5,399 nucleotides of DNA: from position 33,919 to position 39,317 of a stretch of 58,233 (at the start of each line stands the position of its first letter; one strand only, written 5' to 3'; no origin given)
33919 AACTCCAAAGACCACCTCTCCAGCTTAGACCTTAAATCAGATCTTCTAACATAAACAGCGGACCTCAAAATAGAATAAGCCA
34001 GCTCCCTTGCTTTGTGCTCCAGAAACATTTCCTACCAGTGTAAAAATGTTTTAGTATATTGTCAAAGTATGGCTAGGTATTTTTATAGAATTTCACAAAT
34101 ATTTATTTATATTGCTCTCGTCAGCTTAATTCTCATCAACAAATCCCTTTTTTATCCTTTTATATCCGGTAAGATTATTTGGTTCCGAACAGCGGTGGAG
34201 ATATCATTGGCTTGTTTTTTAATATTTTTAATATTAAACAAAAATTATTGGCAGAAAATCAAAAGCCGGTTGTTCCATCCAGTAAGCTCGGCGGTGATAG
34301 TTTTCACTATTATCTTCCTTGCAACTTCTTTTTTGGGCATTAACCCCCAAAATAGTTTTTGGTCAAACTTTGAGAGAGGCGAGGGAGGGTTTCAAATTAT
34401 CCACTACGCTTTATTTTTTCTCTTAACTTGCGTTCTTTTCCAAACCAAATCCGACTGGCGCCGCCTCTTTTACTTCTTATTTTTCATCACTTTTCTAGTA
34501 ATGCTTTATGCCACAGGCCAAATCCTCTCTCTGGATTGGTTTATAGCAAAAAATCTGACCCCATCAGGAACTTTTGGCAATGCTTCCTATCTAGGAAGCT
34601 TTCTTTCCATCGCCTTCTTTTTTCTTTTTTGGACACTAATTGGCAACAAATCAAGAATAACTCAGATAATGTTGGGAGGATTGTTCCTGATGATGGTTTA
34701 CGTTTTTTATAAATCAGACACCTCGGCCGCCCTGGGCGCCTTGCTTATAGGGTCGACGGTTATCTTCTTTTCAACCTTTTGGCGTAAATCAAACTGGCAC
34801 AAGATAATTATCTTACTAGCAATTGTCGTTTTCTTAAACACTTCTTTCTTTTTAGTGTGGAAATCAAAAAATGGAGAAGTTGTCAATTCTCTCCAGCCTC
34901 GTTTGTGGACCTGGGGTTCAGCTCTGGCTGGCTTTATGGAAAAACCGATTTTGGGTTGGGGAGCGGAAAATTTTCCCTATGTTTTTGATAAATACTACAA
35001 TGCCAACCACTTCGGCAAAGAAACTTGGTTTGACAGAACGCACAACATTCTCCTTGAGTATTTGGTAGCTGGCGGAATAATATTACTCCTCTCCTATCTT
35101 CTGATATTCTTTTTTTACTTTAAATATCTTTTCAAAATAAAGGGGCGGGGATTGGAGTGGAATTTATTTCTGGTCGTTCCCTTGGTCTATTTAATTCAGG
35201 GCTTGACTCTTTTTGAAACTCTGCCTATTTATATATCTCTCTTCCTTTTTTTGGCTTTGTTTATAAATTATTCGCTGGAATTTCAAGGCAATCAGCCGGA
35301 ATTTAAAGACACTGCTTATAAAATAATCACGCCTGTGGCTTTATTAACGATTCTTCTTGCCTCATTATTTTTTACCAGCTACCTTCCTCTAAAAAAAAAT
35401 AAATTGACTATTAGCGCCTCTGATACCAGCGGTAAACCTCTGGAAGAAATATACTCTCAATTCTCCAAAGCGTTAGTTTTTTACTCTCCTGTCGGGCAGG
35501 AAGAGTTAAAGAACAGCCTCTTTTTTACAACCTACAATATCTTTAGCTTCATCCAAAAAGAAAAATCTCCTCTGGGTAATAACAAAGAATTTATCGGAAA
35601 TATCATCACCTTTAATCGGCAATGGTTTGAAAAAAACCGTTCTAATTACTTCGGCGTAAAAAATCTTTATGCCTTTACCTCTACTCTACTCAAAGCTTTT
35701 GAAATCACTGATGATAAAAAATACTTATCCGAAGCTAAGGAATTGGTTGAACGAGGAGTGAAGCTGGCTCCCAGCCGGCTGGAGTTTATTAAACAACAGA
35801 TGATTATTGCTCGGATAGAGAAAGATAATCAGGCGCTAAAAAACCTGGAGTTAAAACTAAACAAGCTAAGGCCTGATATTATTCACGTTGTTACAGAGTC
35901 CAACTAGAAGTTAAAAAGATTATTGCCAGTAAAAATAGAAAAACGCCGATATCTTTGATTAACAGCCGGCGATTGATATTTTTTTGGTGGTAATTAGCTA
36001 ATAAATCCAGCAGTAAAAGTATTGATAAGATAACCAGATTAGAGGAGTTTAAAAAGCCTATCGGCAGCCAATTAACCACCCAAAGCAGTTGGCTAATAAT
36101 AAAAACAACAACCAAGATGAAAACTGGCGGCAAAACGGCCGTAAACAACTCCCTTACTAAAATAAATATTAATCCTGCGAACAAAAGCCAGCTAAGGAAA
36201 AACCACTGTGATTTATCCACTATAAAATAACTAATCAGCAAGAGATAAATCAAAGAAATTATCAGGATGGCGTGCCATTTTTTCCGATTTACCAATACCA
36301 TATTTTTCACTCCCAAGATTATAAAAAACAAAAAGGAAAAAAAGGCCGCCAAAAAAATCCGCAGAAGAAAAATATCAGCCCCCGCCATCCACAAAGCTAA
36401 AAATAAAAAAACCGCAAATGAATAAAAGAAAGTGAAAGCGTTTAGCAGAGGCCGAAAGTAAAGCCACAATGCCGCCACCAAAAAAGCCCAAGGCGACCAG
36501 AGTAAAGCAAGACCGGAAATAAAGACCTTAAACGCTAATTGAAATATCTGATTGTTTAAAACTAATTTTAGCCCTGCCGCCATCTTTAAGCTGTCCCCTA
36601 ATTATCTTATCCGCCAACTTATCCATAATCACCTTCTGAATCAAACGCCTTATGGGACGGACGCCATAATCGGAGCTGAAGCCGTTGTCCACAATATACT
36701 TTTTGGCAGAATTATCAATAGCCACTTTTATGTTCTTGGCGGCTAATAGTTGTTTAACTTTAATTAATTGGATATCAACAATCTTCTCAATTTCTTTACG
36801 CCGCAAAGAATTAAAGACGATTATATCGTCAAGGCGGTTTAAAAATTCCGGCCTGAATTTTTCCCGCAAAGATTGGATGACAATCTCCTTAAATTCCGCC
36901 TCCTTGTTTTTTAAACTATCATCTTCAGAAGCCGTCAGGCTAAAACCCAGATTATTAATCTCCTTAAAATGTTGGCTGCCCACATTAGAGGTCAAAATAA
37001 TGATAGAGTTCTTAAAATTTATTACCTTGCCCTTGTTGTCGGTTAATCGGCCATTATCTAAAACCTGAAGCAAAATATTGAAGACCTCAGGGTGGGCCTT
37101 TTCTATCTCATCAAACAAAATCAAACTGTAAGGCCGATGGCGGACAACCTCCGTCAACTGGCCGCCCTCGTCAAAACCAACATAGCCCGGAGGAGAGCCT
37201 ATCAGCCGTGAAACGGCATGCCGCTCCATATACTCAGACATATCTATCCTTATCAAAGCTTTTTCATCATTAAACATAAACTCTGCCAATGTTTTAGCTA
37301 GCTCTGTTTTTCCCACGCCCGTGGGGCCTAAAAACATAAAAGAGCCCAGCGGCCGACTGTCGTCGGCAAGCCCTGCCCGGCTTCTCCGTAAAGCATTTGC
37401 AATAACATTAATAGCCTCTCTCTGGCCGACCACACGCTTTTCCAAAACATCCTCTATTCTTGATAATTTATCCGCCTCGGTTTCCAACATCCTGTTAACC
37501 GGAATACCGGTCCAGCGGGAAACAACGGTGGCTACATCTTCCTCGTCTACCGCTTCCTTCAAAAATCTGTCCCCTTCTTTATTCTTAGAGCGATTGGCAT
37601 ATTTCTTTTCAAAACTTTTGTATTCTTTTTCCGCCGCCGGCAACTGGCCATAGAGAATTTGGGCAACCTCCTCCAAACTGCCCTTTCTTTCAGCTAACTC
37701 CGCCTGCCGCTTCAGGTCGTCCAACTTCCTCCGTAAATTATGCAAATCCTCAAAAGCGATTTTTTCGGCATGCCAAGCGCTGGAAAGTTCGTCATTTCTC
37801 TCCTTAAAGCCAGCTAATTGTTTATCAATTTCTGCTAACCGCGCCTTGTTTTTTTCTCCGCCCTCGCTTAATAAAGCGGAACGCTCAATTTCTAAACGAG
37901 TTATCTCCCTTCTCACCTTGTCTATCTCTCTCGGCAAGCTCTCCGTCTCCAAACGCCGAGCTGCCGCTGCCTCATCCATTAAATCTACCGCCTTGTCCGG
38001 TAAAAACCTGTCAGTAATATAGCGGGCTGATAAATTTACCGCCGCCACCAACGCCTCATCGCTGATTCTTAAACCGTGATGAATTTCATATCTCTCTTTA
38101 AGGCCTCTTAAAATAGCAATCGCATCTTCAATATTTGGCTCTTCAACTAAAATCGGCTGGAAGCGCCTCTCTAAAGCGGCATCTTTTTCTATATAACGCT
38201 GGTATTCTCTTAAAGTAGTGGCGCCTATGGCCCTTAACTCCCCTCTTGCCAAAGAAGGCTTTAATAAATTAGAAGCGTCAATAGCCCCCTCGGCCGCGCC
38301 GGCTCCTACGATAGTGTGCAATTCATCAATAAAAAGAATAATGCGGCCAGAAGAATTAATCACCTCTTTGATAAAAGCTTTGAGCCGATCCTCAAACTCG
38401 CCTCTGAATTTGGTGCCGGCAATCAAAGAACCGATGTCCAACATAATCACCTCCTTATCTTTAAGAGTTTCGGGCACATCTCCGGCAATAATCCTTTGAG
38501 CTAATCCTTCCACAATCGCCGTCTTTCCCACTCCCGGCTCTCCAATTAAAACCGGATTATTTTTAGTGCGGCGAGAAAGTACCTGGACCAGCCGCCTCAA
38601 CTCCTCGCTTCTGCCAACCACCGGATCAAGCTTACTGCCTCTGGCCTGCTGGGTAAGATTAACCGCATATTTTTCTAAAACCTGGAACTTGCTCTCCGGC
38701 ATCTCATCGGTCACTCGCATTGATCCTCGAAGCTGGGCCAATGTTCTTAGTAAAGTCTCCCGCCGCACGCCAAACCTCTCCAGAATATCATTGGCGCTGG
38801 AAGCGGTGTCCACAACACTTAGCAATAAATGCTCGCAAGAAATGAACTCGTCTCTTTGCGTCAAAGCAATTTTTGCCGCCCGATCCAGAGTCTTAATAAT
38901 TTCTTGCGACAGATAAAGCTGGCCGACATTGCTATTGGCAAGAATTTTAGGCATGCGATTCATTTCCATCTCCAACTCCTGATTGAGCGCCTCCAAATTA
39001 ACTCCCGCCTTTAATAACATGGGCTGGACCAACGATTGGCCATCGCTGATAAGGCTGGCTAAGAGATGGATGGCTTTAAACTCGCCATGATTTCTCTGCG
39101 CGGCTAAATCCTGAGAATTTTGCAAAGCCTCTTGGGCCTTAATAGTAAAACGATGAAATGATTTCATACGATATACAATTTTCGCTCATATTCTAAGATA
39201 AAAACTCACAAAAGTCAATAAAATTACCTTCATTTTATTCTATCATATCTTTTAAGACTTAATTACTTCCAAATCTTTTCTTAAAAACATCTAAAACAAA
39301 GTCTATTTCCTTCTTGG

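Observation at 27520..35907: S-layer-like giant protein flanked by two Wzy_C paralogs: putative dedicated surface-protein O-glycosylation system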

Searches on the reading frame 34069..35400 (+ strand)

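Call 94: search_protein_families(library=pfam, proteins=[window:34069-35400:+], max_evalue=10)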
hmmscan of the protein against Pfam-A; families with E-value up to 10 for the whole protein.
window:34069-35400:+ (444 aa): 2 families
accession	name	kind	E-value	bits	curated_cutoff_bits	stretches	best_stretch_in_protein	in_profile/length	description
PF04932.20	Wzy_C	-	2e-13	50.8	31.7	1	182-344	2-149/149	O-Antigen ligase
PF11992.13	TgpA_N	-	0.8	9.1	30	1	221-435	23-178/333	TgpA N-terminal domain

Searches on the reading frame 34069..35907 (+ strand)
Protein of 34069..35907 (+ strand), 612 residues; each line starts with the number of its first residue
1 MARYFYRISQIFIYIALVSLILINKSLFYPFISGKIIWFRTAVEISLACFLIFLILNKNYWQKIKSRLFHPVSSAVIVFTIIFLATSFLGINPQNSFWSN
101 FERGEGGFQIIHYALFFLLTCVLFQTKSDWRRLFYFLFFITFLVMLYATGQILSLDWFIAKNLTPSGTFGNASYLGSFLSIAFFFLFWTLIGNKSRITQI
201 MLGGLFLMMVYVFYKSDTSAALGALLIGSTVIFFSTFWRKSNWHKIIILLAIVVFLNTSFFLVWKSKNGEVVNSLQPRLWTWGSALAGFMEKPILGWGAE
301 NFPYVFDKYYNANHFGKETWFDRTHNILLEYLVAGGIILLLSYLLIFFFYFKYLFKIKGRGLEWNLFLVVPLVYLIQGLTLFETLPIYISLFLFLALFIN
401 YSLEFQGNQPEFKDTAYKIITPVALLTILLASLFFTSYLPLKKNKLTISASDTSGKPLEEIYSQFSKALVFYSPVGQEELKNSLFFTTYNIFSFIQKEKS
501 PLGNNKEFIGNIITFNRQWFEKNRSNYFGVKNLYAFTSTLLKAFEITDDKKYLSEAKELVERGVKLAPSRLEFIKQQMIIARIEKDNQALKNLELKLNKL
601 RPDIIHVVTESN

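Call 8: search_protein_families(library=pfam, proteins=[window:34069-35907:+], max_evalue=0.01)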
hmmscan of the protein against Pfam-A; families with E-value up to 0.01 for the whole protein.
window:34069-35907:+ (612 aa): 1 family
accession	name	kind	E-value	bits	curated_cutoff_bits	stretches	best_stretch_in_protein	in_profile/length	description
PF04932.20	Wzy_C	-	3.3e-13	50.1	31.7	1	182-344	2-149/149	O-Antigen ligase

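Call 9: search_protein_families(library=ncbifam, proteins=[window:34069-35907:+], max_evalue=0.01)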
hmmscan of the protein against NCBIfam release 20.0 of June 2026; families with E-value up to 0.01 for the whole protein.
window:34069-35907:+ (612 aa): 0 families

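Call 51: find_homologous_proteins(query=window:34069-35907:+)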
Query window:34069-35907:+ (612 aa): 397 proteins with E <= 0.001 among 8000 candidates; the best 120 are listed.
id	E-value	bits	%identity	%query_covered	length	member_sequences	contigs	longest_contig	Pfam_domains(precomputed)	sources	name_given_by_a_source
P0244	6.4e-262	889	100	66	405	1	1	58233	PF04932.21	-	-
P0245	1.7e-198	679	55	93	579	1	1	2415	PF04932.21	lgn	-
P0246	1.1e-157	545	42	99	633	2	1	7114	PF04932.21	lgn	-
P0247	8.6e-133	462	41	99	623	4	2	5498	-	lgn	-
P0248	1.3e-132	462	41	92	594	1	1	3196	PF04932.21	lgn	-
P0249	1.1e-131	459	39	98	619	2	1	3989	PF04932.21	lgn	-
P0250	7.3e-131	456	40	98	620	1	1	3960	PF04932.21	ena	-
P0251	2.1e-127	445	40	98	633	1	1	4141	PF04932.21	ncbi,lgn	-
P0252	2.4e-127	444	39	98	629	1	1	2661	PF04932.21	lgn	-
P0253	8.8e-127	443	40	94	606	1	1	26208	PF04932.21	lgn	-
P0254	1.1e-125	439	40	99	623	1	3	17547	PF04932.21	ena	-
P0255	2.0e-124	435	40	98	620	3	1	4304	PF04932.21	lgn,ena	-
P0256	2.9e-124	434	39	98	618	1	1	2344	PF04932.21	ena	-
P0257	8.7e-123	429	40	98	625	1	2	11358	PF04932.21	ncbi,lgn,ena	ncbi:MAG: O-antigen ligase family protein [Patescibacteria group bacterium]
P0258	3.5e-121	424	37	98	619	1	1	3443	PF04932.21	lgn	-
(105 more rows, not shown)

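Call 53: search_solved_structures(query=A3, max_evalue=10, show_alignments=2)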
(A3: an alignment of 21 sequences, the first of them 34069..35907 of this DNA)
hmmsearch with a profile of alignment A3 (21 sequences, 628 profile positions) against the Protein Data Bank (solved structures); distinct sequences matched with E-value up to 10: 9.
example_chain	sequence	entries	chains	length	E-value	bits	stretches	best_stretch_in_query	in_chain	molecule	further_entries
7tpg_B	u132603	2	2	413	3.7e-11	45.5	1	202-371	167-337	Putative cell surface polysaccharide polymerase/ligase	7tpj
7suk_NJ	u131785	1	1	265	0.0067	18.2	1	481-610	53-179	rRNA biogenesis protein RRP5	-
5nlg_A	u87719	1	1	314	0.011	17.6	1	481-610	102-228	rRNA biogenesis protein RRP5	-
5wwm_A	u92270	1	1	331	0.013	17.3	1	481-610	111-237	rRNA biogenesis protein RRP5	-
5c9s_B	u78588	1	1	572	0.071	14.8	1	481-609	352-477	rRNA biogenesis protein RRP5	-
9dm3_A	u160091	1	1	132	0.47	12.1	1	500-587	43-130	naphthalenediimide binding protein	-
5wlc_NJ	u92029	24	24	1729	1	11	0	482-609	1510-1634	Rrp5 | rRNA biogenesis protein RRP5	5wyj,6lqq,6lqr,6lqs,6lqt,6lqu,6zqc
9lp2_A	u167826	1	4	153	1.3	10.6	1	492-584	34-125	dAID23.4L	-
8r5s_A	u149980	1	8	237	7.3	8.2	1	526-609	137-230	chain A, B, C and H of the soluble homotetramer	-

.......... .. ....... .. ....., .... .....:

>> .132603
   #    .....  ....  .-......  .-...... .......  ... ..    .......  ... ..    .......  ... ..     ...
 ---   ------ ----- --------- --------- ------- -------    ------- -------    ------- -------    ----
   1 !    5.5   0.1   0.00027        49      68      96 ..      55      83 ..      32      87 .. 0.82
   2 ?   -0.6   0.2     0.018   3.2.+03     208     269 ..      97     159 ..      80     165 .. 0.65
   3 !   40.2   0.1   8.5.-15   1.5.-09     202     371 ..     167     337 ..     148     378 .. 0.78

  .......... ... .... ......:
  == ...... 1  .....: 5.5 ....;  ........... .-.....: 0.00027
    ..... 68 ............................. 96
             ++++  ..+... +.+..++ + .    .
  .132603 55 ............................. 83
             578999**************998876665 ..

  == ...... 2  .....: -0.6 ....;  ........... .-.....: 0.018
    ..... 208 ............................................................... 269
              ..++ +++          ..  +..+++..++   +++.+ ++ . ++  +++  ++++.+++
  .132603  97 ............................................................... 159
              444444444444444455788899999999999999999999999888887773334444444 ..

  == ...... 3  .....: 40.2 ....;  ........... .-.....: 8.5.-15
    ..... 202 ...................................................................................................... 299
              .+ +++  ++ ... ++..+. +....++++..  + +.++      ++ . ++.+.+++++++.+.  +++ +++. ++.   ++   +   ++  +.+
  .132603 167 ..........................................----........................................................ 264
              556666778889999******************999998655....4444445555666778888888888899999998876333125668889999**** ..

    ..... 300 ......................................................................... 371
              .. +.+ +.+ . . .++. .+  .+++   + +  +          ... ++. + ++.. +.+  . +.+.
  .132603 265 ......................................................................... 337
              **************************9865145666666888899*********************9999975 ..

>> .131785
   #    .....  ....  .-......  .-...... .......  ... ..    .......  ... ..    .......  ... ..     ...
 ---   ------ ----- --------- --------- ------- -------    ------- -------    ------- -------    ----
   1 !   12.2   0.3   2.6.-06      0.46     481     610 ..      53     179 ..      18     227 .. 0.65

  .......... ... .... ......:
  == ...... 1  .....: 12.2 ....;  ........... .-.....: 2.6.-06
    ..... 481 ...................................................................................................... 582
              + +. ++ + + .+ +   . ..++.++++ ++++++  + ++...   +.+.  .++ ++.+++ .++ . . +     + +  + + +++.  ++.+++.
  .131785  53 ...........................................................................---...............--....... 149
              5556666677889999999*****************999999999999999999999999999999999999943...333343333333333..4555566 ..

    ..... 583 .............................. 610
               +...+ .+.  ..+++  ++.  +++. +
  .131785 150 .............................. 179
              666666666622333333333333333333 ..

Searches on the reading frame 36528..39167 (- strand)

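Call 10: search_protein_families(library=pfam, proteins=[window:36528-39167:-], max_evalue=0.001)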
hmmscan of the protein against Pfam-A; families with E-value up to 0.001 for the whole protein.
window:36528-39167:- (879 aa): 22 families
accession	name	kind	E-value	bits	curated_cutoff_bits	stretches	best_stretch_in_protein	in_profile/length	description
PF07724.20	AAA_2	-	3.2e-68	229.4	27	1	605-782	1-166/166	AAA domain (Cdc48 subfamily)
PF17871.7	AAA_lid_9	-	1e-34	119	22.8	1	346-446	2-102/104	AAA lid domain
PF10431.15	ClpB_D2-small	-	3e-23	82.1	21.9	1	788-867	1-80/81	C-terminal, D2-small domain, of ClpB protein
PF00004.35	AAA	-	3.9e-21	76.3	21.2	2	206-319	2-110/131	ATPase family associated with various cellular activities (AAA)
PF02861.25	Clp_N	-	6.7e-18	65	20.7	2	18-66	1-49/53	Clp amino terminal domain, pathogenicity island component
PF07728.20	AAA_5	-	2.2e-17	63.8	22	1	610-731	2-125/139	AAA domain (dynein-related subfamily)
PF13191.12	AAA_16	-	3.4e-11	44.4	32.6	1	183-227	2-49/167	AAA ATPase domain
PF13401.12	AAA_22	-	3.8e-11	43.8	27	2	610-705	8-110/130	AAA domain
PF00158.32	Sigma54_activat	-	4.1e-08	33.5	20.2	1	610-710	25-124/168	Sigma-54 interaction domain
PF20720.3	nSTAND3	-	3.7e-07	30.4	27.2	0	201-231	16-57/155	Novel STAND NTPase 3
PF13173.12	AAA_14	-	2e-06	28.3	27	0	612-706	7-88/129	AAA domain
PF12775.13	AAA_7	-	3.8e-06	27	25.8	0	609-657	35-83/181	P-loop containing dynein motor region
PF05621.17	TniB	-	5.7e-06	26.3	22.4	0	188-342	21-185/189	Bacterial TniB protein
PF01695.23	IstB_IS21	-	3.2e-05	24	24.1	0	190-227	80-117/238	IstB-like ATP binding protein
PF00910.28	RNA_helicase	-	0.0005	21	21.5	0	611-631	2-22/105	RNA helicase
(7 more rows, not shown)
